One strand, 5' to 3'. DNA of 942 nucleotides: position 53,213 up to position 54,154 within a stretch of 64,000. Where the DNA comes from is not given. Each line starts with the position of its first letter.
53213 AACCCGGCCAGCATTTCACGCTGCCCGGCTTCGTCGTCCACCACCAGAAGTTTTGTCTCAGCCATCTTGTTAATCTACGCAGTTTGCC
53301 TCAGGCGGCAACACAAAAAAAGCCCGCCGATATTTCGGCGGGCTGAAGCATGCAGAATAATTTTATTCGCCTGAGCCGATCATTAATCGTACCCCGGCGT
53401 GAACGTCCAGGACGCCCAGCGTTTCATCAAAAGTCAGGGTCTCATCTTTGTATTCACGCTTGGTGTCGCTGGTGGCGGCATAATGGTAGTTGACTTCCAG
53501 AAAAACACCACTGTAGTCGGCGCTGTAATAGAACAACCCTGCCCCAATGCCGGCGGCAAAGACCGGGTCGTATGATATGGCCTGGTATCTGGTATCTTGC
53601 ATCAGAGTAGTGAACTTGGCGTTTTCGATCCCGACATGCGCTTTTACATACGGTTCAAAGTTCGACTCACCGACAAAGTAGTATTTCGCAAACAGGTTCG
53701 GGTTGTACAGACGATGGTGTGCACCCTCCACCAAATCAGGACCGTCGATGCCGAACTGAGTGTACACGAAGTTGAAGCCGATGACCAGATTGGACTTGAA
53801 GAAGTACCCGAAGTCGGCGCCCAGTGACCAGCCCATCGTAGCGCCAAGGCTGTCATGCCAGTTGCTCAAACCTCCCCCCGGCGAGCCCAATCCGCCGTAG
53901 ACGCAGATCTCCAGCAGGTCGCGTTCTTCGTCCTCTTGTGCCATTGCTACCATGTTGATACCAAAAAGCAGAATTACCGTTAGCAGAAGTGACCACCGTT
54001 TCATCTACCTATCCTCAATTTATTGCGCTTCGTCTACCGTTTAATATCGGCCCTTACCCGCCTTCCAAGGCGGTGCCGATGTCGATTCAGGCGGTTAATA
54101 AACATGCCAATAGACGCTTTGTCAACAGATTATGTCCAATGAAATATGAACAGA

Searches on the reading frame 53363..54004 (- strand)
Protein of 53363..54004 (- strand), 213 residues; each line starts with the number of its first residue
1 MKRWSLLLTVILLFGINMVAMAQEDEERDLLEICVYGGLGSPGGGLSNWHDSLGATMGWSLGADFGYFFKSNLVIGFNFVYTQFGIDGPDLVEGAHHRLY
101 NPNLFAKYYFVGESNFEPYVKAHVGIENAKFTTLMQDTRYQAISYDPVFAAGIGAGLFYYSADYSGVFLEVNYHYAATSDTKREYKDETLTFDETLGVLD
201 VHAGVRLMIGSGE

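Call 6: search_protein_families(library=pfam, proteins=[window:53363-54004:-], max_evalue=1)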
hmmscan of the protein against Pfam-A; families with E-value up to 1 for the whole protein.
window:53363-54004:- (213 aa): 4 families
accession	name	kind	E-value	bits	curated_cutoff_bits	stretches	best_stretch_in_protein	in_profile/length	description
PF13505.12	OMP_b-brl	-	0.00026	21.7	28.7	1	113-207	17-95/175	Outer membrane protein beta-barrel domain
PF02462.21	Opacity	-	0.083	13.4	21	1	107-179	37-108/126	Opacity family porin protein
PF03922.20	OmpW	-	0.089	13.1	24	1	59-164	40-151/195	OmpW family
PF22001.1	MP31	-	0.26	11.8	27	1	49-63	2-16/31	PTEN upstream open reading frame MP31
